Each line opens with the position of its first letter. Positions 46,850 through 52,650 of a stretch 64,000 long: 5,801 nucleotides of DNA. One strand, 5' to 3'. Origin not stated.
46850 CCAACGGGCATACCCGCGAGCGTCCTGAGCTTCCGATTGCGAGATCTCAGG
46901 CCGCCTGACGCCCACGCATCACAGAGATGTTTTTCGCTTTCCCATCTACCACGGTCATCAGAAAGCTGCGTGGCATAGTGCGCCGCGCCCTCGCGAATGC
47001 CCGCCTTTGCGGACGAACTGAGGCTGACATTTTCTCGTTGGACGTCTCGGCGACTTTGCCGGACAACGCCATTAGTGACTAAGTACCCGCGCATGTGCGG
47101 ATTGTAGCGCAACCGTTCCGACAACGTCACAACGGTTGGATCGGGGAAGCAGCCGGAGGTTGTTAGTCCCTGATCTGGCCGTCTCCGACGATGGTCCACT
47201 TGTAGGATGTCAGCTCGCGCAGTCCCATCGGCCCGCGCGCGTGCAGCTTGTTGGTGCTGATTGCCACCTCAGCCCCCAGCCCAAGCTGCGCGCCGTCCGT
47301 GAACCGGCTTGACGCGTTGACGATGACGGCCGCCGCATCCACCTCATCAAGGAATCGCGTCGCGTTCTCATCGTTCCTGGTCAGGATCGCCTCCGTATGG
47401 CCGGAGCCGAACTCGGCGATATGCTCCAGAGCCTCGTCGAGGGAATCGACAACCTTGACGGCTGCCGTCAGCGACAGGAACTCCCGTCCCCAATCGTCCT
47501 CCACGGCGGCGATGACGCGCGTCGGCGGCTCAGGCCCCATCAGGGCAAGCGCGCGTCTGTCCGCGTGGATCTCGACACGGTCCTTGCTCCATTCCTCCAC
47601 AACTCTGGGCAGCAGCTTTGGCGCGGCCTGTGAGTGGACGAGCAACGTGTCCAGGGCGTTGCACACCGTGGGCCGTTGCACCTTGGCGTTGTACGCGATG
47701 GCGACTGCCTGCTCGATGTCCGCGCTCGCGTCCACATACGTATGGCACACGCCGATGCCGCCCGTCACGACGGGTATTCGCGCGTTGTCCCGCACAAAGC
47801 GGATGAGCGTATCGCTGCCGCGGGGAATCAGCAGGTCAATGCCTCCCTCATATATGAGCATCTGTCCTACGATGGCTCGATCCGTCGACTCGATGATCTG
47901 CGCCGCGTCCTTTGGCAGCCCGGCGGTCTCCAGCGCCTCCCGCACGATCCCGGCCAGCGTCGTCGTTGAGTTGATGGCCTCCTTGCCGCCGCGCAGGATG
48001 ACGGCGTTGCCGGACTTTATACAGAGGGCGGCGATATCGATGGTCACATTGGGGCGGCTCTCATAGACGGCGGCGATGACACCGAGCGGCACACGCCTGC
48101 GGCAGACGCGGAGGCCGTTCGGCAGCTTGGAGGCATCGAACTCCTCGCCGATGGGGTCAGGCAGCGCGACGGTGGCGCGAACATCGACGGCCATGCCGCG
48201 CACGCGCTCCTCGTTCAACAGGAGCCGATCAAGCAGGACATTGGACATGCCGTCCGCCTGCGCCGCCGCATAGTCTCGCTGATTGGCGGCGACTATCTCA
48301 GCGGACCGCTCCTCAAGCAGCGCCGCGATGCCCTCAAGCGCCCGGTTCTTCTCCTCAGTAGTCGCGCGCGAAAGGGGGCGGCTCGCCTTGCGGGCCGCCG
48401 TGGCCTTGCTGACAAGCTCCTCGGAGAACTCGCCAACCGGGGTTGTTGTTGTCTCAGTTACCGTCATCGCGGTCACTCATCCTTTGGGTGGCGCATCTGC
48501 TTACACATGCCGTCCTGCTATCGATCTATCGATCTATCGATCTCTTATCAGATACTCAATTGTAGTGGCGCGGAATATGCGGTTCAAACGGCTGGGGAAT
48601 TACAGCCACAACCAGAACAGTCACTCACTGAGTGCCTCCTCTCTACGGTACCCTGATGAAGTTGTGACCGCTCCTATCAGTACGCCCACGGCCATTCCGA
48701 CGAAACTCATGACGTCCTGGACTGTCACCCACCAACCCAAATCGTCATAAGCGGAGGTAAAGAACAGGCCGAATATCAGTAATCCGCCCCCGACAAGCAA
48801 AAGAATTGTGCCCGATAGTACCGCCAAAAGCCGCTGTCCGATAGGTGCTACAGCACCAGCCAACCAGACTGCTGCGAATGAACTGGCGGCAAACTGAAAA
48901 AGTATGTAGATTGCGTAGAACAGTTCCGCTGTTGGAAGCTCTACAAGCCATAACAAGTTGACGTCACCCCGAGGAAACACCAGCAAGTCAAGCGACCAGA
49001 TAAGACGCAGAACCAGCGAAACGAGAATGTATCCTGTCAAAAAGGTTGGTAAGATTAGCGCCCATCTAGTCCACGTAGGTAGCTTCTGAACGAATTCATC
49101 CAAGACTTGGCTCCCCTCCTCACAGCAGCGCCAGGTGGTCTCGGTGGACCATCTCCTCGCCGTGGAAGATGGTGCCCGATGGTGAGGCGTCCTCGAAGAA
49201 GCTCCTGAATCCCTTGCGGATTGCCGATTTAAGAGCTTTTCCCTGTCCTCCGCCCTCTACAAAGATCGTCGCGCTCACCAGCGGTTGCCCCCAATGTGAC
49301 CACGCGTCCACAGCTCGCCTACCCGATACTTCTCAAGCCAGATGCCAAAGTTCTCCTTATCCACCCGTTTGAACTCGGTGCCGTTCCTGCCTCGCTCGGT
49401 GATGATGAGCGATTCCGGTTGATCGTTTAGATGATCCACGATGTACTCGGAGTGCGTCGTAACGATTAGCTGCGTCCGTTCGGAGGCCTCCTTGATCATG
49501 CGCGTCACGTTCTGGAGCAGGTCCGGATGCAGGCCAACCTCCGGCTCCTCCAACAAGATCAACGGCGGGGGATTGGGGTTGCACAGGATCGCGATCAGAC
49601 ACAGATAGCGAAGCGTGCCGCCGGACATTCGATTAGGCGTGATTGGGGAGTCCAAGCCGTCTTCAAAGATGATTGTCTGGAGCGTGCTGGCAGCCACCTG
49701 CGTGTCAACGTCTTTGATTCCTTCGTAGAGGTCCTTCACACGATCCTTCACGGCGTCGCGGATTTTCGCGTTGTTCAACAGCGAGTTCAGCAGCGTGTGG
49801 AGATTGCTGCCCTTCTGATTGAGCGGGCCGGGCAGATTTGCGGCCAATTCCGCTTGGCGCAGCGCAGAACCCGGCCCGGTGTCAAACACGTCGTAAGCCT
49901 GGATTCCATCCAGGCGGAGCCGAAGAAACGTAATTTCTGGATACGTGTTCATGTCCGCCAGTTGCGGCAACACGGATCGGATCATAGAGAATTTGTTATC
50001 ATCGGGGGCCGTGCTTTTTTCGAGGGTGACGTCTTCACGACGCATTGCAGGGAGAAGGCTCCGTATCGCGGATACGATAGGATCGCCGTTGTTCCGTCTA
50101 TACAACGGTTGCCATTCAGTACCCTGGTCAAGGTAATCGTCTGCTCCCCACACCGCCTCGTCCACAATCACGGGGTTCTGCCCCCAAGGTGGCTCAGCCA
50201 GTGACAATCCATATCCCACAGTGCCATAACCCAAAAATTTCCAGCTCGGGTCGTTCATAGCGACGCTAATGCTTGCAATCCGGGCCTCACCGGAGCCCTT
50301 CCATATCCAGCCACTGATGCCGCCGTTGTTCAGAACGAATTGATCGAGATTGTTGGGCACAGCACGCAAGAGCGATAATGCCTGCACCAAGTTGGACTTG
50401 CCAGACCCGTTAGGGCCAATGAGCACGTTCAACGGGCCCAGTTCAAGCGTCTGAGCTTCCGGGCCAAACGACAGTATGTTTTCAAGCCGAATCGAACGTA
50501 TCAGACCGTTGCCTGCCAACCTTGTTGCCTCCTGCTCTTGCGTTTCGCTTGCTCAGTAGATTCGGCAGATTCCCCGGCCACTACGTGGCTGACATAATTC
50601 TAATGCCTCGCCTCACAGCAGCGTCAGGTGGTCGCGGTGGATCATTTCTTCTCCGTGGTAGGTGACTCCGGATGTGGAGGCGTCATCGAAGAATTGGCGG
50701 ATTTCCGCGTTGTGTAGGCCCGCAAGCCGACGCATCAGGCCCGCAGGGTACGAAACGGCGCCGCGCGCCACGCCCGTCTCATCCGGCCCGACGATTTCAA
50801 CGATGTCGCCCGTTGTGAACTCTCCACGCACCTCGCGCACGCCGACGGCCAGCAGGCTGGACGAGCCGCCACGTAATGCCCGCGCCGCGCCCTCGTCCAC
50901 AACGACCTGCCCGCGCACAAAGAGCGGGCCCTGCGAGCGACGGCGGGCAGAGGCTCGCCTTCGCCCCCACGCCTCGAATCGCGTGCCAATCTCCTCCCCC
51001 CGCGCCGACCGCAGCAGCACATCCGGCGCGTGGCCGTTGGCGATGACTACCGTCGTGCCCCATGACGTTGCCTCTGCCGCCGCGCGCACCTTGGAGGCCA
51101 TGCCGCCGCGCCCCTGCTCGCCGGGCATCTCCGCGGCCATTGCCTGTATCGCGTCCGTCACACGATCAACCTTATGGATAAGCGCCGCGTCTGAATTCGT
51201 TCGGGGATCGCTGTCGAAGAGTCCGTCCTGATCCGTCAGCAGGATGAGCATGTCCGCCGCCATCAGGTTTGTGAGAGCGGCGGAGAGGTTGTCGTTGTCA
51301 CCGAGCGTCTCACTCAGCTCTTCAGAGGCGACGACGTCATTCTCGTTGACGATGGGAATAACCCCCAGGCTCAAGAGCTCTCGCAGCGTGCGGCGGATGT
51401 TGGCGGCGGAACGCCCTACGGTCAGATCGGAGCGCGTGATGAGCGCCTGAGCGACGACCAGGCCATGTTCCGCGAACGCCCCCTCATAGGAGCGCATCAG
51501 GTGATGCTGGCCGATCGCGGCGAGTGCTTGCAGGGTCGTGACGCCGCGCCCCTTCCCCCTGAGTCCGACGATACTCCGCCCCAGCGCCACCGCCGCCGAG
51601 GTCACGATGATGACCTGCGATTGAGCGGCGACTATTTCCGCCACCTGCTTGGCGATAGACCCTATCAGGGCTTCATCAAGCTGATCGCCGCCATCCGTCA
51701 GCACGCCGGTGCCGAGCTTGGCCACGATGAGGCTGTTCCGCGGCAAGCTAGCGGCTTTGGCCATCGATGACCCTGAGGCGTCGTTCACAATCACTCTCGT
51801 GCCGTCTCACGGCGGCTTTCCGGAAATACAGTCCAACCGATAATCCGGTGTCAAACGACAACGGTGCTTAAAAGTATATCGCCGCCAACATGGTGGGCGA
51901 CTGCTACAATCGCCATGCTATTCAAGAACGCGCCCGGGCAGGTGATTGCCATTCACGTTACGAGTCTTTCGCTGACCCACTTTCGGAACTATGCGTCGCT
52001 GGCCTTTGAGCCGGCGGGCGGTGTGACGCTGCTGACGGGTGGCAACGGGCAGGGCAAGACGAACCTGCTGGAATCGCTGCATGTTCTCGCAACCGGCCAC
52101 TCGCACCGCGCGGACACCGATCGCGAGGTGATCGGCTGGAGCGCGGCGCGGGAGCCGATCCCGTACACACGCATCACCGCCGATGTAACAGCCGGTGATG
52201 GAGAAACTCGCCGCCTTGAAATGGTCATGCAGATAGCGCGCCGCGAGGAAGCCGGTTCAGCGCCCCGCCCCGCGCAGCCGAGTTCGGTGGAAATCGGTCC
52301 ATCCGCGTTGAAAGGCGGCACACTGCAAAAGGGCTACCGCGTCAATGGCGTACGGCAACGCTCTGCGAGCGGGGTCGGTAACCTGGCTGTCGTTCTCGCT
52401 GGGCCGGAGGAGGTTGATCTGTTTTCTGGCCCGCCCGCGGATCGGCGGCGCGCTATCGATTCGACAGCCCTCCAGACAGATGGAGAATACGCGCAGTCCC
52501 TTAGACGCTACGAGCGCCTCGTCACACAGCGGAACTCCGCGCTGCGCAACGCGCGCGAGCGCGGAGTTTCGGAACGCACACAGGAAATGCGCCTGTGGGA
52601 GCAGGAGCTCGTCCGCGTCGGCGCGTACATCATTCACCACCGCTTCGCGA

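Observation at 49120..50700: Lower-GC ATPase cassette inserted between proB and proA, flanked by a diverged direct repeat of the proB 3' end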

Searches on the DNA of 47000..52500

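Call 50: search_rna_families(source=window, start=47000, end=52500, threshold=evalue, max_evalue=1)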
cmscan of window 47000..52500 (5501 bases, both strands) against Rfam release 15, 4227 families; matches with E-value up to 1: 0.
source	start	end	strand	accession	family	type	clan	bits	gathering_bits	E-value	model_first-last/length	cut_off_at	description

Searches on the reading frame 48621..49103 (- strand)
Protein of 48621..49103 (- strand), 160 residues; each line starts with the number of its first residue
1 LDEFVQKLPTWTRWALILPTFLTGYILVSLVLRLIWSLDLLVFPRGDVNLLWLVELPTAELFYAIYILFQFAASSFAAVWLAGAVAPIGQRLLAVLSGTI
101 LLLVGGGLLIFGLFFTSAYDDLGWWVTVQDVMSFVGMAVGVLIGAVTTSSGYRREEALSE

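Call 5: search_protein_families(library=pfam, proteins=[window:48621-49103:-], max_evalue=0.1)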
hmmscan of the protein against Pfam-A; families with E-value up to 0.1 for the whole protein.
window:48621-49103:- (160 aa): 0 families

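Call 6: search_protein_families(library=padloc, proteins=[window:48621-49103:-], max_evalue=0.1)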
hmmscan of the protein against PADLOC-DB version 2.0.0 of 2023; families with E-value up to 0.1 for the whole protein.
window:48621-49103:- (160 aa): 0 families

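Call 18: find_homologous_proteins(query=window:48624-49103:-, max_evalue=0.001)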
Query seq(160 aa) (160 aa): 1 proteins with E <= 0.001 among 689 candidates.
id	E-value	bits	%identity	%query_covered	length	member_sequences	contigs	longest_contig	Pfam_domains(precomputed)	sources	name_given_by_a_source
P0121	1.4e-94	333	100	100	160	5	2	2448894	-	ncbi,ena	-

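Call 19: find_encoding_contigs(protein=P0121, flank=6000, max_places=6)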
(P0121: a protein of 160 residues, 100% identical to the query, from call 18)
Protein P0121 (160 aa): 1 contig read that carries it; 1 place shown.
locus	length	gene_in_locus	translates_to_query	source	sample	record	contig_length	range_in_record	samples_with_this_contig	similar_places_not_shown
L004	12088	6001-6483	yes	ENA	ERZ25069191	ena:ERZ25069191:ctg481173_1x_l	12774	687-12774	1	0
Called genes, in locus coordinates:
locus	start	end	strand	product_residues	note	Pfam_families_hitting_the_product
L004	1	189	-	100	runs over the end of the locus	-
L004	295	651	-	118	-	PF18480:DUF5615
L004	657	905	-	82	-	PF04255:DUF433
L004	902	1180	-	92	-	PF04255:DUF433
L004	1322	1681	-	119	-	PF15919:HicB_lk_antitox (weak), PF15970:HicB-like_2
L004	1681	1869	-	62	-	PF07927:HicA_toxin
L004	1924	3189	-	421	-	PF02463:SMC_N, PF13476:AAA_23, PF13304:AAA_21 (faint)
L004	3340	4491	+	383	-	PF00696:AA_kinase, PF01472:PUA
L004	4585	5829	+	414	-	PF02463:SMC_N (weak), PF13476:AAA_23, PF00005:ABC_tran (faint), PF11398:DUF2813 (faint), PF13304:AAA_21, PF02463:SMC_N (weak), PF13175:AAA_15, PF13304:AAA_21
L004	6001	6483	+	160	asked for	-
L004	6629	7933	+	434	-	PF00171:Aldedh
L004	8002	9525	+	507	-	PF11013:DUF2851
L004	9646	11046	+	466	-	PF00206:Lyase_1, PF10415:FumaraseC_C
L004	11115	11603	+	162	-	PF01402:RHH_1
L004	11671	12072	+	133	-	PF01850:PIN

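Call 20: list_cluster_members(proteins=[P0121, P0001])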
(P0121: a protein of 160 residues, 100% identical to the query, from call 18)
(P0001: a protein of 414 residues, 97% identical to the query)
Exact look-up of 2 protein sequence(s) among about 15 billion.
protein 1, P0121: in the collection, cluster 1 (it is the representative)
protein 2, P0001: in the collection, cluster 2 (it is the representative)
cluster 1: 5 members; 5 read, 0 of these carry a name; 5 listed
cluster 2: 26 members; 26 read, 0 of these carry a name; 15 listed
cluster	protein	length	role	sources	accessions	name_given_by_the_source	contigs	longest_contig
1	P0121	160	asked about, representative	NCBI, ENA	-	-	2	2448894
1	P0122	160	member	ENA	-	-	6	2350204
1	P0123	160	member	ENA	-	-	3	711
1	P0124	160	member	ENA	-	-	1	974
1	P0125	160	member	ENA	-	-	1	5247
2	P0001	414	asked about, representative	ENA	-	-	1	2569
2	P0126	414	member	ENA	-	-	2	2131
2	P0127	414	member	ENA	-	-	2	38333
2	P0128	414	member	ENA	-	-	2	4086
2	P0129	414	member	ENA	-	-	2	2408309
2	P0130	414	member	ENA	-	-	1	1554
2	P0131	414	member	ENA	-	-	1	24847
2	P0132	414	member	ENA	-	-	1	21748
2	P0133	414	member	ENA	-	-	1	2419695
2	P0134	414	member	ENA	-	-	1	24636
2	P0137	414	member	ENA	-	-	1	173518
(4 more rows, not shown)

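Call 25: find_encoding_contigs(protein=P0122, flank=6000, max_places=8)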
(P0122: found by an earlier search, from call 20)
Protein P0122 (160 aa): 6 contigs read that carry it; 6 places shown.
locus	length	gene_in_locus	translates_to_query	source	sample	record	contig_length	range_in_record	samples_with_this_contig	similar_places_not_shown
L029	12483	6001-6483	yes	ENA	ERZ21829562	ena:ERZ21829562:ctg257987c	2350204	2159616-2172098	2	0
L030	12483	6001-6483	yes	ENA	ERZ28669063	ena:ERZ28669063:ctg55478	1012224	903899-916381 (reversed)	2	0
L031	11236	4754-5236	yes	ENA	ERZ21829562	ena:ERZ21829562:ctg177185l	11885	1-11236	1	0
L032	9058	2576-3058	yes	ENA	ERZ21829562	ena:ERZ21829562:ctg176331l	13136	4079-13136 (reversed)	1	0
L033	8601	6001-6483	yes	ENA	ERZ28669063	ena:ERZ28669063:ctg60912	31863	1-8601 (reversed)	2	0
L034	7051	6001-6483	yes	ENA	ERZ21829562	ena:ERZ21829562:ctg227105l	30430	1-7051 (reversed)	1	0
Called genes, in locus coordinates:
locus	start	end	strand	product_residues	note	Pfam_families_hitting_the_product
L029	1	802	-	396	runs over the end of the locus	PF00478:IMPDH, PF03060:NMO (faint), PF05690:ThiG (faint), PF01070:FMN_dh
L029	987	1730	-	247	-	PF01144:CoA_trans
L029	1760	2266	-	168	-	PF01144:CoA_trans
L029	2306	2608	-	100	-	-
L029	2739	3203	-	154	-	PF15919:HicB_lk_antitox (weak), PF15970:HicB-like_2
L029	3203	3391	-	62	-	PF07927:HicA_toxin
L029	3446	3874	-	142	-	-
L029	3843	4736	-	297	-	PF02463:SMC_N, PF13476:AAA_23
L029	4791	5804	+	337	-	PF00696:AA_kinase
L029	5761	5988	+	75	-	PF01472:PUA (weak)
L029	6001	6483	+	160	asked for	-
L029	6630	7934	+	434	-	PF00171:Aldedh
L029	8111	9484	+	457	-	PF11013:DUF2851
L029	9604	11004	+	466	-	PF00206:Lyase_1, PF10415:FumaraseC_C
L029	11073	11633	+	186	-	PF01402:RHH_1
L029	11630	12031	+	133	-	PF01850:PIN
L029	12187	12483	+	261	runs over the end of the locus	PF02463:SMC_N (faint), PF00005:ABC_tran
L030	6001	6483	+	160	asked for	-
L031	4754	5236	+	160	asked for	-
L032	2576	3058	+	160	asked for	-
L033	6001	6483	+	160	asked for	-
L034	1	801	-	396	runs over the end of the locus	PF00478:IMPDH, PF03060:NMO (faint), PF05690:ThiG (faint), PF01070:FMN_dh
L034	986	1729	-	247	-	PF01144:CoA_trans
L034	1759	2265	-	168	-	PF01144:CoA_trans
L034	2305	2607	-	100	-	-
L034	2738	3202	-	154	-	PF15919:HicB_lk_antitox (weak), PF15970:HicB-like_2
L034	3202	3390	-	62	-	PF07927:HicA_toxin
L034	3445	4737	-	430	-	PF02463:SMC_N, PF13476:AAA_23, PF13304:AAA_21 (faint)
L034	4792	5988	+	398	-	PF00696:AA_kinase, PF01472:PUA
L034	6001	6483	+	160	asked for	-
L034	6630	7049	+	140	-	?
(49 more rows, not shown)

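Call 29: search_protein_representatives(protein=window:48621-49103:-)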
Query: 160 residues. Proteins with E-value up to 0.001 (for the whole library): 1; up to 1e-10: 1; up to 1e-30: 1. The best 1 are listed.
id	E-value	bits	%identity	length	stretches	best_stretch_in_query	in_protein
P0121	4.6e-95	332.7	100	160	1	1-160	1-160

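Call 34: find_encoding_contigs(protein=P0129, flank=4000, max_places=4)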
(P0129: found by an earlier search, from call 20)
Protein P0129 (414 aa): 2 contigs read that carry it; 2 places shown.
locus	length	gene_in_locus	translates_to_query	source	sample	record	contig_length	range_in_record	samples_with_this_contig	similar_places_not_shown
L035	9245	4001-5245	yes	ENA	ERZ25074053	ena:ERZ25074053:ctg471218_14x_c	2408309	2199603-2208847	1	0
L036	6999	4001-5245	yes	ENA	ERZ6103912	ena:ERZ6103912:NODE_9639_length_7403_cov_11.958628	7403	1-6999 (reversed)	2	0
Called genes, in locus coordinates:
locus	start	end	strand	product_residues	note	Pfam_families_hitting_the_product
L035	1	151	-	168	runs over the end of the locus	PF01144:CoA_trans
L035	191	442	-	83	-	-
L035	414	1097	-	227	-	PF15919:HicB_lk_antitox (faint), PF15970:HicB-like_2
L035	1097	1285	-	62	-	PF07927:HicA_toxin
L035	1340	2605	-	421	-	PF02463:SMC_N, PF13476:AAA_23, PF13304:AAA_21 (faint)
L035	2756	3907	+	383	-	PF00696:AA_kinase, PF01472:PUA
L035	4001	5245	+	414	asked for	PF02463:SMC_N (weak), PF13476:AAA_23, PF00005:ABC_tran (faint), PF11398:DUF2813 (faint), PF13304:AAA_21, PF02463:SMC_N (weak), PF13175:AAA_15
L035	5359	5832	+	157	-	PF14103:DUF4276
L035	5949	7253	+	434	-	PF00171:Aldedh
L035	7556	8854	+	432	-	PF11013:DUF2851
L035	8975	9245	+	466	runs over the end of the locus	PF00206:Lyase_1, PF10415:FumaraseC_C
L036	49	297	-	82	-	PF04255:DUF433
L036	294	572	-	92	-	PF04255:DUF433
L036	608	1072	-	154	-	PF15970:HicB-like_2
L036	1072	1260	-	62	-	PF07927:HicA_toxin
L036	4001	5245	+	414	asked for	PF02463:SMC_N (weak), PF13476:AAA_23, PF00005:ABC_tran (faint), PF11398:DUF2813 (faint), PF13304:AAA_21, PF02463:SMC_N (weak), PF13175:AAA_15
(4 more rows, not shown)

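Call 35: find_encoding_contigs(protein=P0137, flank=4000, max_places=4)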
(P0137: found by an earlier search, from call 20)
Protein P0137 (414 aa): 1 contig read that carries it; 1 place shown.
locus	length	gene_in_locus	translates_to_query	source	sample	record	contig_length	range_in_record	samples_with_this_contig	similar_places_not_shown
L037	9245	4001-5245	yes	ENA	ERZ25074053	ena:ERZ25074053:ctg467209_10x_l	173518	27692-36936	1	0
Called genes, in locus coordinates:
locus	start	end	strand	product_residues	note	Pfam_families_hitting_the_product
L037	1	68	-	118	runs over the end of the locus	PF18480:DUF5615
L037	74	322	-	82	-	PF04255:DUF433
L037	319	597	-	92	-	PF04255:DUF433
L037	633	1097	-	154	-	PF15919:HicB_lk_antitox (weak), PF15970:HicB-like_2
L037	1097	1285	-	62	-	PF07927:HicA_toxin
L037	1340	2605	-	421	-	PF02463:SMC_N, PF13476:AAA_23, PF13304:AAA_21 (faint)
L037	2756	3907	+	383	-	PF00696:AA_kinase, PF01472:PUA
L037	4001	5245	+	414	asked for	PF02463:SMC_N (weak), PF13476:AAA_23, PF00005:ABC_tran (faint), PF11398:DUF2813 (faint), PF13304:AAA_21, PF02463:SMC_N (weak), PF13304:AAA_21, PF13175:AAA_15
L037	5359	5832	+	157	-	PF14103:DUF4276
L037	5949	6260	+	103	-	-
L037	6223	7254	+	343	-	PF00171:Aldedh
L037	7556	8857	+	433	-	PF11013:DUF2851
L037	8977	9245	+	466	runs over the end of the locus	PF00206:Lyase_1, PF10415:FumaraseC_C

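Call 45: search_protein_families(library=padloc, proteins=[L037:5242-5832:+, L037:4001-5245:+], max_evalue=0.001)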
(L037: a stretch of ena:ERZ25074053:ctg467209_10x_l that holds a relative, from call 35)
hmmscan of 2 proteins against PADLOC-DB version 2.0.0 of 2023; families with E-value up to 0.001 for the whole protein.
L037:5242-5832:+ (196 aa): 7 families
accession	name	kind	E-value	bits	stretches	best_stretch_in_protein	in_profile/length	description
PDLC04201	HEC-01B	-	2.6e-71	237.4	1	2-195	3-198/202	-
PDLC04195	HEC-01B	-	2.7e-26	90.8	1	36-194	10-181/199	-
PDLC04199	HEC-01B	-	2.7e-26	90.6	1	42-194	2-169/203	-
PDLC04192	HEC-01B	-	7.4e-17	59.6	1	45-191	24-170/182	-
PDLC04193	HEC-01B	-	2e-05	22.6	1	98-157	84-140/195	-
PDLC04194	HEC-01B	-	0.00011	20.1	1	102-160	93-148/204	-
PDLC04197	HEC-01B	-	0.00045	17.9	1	101-154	87-136/192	-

L037:4001-5245:+ (414 aa): 127 families (the best 25 are shown)
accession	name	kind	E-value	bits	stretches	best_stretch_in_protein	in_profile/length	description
PDLC04177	HEC-01A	-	1.4e-121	404.2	1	6-414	4-393/393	-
PDLC04175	HEC-01A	-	3.2e-57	192.2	1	8-411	7-360/363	-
PDLC04183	HEC-01A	-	3.7e-43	146.1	2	177-411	164-400/402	-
PDLC04178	HEC-01A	-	3.6e-42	142.8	1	6-409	8-380/399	-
PDLC04182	HEC-01A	-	9.9e-40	134.7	1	9-410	17-401/406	-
PDLC02980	AriA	-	1.6e-34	118.3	2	241-362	166-304/304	-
PDLC04176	HEC-01A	-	4.8e-34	116.3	2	224-411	180-367/371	-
PDLC04179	HEC-01A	-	1.4e-29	101.5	2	203-412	248-454/459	-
PDLC04174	HEC-01A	-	3e-28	96.8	1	206-411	52-260/264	-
PDLC04391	PDC-M07A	-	1.8e-26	91.1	2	200-409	181-401/412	-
PDLC04135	mad3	-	2.4e-26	91.2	2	233-409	197-374/374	mads_3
PDLC04184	HEC-01A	-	1.1e-23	82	2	218-370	229-400/464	-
PDLC04144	HEC-01B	-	1.4e-23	81.7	2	228-412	205-392/395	-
PDLC02335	AbiLi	-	7.4e-23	79.1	1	7-388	50-264/326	AbiLi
PDLC04393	PDC-M07A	-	9.9e-23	78.8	2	233-408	219-404/435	-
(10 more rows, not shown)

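Call 46: search_protein_families(library=pfam, proteins=[L037:5242-5832:+], max_evalue=1)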
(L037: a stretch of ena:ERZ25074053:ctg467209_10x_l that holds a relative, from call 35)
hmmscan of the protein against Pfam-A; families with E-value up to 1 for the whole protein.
L037:5242-5832:+ (196 aa): 1 family
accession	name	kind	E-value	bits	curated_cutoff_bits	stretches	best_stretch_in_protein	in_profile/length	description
PF14103.11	DUF4276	-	8.2e-18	65.8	30.2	1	35-193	43-191/192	Domain of unknown function (DUF4276)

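Call 57: predict_structure(protein=window:48621-49103:-)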
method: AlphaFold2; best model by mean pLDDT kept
length: 160 residues; sequences in the alignment: 1
mean_pLDDT: 63.6   pTM: 0.30
mean pLDDT of the five models: 63.6, 61.1, 58.4, 54.6, 53.6
residues with pLDDT >= 90: 0; 70-90: 42; 50-70: 105; < 50: 13
segments of 3 or more residues with pLDDT < 50: 46-53
pLDDT, mean of each block of 10 residues (from residue 1): 66 67 71 68 53 52 69 66 59 65 72 58 54 65 69 66
secondary structure, 60 per line:
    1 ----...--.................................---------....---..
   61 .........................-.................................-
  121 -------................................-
elements in order: H10-42 H52-55 H59-85 H87-119 H128-159
